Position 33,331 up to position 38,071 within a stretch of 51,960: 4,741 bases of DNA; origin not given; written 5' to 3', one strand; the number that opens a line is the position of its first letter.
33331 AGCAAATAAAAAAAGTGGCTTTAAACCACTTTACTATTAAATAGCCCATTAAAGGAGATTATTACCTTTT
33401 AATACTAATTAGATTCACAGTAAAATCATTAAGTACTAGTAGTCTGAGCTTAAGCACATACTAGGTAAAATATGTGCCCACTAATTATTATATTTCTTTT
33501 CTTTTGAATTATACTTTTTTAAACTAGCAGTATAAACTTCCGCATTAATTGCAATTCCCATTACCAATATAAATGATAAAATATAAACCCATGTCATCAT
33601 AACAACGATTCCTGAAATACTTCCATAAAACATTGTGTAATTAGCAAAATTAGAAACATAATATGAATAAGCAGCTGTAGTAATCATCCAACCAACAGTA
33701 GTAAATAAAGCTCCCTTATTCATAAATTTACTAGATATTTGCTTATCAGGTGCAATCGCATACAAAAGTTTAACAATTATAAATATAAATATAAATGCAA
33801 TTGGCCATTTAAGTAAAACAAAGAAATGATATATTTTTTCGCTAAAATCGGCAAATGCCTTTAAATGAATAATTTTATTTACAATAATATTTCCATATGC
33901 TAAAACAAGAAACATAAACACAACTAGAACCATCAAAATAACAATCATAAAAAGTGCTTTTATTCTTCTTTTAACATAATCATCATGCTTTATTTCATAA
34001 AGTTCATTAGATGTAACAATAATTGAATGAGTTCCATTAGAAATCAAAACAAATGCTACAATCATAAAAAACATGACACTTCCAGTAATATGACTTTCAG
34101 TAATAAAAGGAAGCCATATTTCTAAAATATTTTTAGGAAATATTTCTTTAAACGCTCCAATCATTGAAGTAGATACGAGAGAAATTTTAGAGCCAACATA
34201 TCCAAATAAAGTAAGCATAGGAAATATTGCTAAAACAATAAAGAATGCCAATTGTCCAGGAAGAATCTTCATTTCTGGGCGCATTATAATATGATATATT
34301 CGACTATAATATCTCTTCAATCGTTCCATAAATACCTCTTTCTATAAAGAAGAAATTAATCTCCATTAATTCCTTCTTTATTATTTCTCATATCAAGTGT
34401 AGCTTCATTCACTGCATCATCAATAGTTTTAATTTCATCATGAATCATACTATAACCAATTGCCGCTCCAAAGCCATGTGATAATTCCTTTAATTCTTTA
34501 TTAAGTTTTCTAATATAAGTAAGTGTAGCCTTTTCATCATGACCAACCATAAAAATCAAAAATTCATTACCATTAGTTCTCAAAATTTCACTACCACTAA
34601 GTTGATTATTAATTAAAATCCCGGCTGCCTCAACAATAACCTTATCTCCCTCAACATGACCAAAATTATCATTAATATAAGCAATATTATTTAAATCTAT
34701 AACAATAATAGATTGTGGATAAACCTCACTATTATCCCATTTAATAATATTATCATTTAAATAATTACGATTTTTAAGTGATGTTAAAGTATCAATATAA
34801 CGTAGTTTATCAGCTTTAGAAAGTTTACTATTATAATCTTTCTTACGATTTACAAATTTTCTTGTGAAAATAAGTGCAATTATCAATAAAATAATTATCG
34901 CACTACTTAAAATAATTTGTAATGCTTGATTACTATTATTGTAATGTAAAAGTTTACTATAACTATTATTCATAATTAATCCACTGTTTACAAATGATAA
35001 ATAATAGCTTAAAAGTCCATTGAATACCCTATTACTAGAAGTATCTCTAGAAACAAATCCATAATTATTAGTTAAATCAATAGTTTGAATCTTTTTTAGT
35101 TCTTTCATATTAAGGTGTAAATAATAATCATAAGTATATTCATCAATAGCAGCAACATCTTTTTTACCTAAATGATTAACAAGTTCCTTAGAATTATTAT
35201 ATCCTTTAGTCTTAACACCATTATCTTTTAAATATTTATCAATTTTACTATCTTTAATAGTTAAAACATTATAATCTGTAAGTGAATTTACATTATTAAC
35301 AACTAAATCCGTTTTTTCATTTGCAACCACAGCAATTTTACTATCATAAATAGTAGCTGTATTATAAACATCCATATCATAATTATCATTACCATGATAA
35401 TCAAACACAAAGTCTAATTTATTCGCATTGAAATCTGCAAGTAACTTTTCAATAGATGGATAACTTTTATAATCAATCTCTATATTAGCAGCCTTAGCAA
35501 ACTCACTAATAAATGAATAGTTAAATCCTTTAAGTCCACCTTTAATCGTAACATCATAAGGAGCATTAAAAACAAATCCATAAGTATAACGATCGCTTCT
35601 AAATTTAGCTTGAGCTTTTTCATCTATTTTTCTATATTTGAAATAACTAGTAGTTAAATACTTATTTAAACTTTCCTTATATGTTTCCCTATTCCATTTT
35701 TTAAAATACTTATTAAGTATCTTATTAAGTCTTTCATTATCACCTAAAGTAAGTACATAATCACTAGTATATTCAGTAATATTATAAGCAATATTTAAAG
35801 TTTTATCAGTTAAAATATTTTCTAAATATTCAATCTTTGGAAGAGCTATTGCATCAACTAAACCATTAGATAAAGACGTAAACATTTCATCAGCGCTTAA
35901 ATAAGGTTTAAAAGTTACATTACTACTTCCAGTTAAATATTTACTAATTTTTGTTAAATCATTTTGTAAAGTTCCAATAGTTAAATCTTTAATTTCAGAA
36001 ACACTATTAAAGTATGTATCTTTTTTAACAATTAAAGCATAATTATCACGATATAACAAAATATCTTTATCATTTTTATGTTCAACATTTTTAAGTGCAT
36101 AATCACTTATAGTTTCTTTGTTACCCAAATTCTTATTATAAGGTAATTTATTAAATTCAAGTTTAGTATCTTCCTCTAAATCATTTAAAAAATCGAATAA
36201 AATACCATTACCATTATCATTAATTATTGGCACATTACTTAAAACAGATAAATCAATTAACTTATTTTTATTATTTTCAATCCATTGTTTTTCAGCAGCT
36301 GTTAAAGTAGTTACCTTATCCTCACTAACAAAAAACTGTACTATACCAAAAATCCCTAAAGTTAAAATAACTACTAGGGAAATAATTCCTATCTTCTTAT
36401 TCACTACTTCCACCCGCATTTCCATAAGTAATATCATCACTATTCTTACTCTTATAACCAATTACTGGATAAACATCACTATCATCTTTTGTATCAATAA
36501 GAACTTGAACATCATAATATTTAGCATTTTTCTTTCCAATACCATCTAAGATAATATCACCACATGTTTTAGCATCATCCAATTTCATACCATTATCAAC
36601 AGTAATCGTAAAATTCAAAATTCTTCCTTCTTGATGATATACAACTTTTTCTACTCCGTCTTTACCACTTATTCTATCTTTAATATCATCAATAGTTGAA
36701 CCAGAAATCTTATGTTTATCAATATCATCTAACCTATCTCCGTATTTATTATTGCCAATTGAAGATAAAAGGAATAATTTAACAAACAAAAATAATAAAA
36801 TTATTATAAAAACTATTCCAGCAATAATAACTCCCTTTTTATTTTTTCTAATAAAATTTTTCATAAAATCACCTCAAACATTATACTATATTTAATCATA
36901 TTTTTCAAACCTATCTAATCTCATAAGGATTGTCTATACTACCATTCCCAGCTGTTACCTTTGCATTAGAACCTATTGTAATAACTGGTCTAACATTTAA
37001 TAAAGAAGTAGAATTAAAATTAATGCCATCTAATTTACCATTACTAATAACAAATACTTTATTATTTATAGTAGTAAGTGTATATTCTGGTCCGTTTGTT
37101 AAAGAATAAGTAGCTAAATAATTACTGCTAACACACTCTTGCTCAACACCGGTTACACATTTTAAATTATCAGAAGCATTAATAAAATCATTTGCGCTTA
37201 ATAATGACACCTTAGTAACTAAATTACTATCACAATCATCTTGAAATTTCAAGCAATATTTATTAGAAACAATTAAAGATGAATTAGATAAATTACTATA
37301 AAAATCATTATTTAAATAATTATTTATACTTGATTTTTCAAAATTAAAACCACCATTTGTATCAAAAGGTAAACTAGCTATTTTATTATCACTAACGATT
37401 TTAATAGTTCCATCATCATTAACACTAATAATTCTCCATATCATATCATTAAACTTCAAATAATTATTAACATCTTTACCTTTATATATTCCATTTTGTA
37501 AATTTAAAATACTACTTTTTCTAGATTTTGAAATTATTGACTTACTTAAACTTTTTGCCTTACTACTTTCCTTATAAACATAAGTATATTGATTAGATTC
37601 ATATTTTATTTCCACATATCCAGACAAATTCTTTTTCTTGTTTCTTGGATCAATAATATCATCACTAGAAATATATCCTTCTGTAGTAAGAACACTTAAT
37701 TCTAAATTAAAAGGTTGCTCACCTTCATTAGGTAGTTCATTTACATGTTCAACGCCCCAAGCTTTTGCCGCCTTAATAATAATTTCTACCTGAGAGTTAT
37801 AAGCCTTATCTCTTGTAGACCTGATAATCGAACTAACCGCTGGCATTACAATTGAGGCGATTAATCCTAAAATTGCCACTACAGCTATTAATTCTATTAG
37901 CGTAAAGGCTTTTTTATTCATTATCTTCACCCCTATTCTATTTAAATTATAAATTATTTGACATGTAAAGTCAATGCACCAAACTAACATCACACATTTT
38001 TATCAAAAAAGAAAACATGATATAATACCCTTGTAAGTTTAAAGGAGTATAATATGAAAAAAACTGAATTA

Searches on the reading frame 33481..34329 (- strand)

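Call 48: search_protein_families(library=pfam, proteins=[window:33481-34329:-], max_evalue=0.001)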
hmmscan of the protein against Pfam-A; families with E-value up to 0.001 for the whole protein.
window:33481-34329:- (282 aa): 1 family
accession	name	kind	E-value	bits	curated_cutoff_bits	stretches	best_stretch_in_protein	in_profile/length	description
PF03631.20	Virul_fac_BrkB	-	2.2e-43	149.2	33.7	1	25-265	10-255/259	Virulence factor BrkB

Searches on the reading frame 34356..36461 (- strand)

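Call 48: search_protein_families(library=pfam, proteins=[window:34356-36461:-], max_evalue=0.001)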
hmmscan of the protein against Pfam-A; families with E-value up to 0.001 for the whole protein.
window:34356-36461:- (701 aa): 2 families
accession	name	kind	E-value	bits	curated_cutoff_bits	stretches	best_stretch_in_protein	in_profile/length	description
PF00990.26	GGDEF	-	2.3e-17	63.7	23.8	1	555-696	2-156/161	Diguanylate cyclase, GGDEF domain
PF00497.25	SBP_bac_3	-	1.4e-06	28.5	26.4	1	300-522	10-98/132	Bacterial extracellular solute-binding proteins, family 3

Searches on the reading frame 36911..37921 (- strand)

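Call 48: search_protein_families(library=pfam, proteins=[window:36911-37921:-], max_evalue=0.001)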
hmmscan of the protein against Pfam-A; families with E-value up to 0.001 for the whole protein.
window:36911-37921:- (336 aa): 2 families
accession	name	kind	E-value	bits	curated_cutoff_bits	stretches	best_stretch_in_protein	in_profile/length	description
PF07963.17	N_methyl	-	1.2e-05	25.1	21.2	1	2-26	3-27/27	Prokaryotic N-terminal methylation motif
PF19789.6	DUF6273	-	1.8e-05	25.1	23.5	1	192-316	31-170/172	Domain of unknown function (DUF6273)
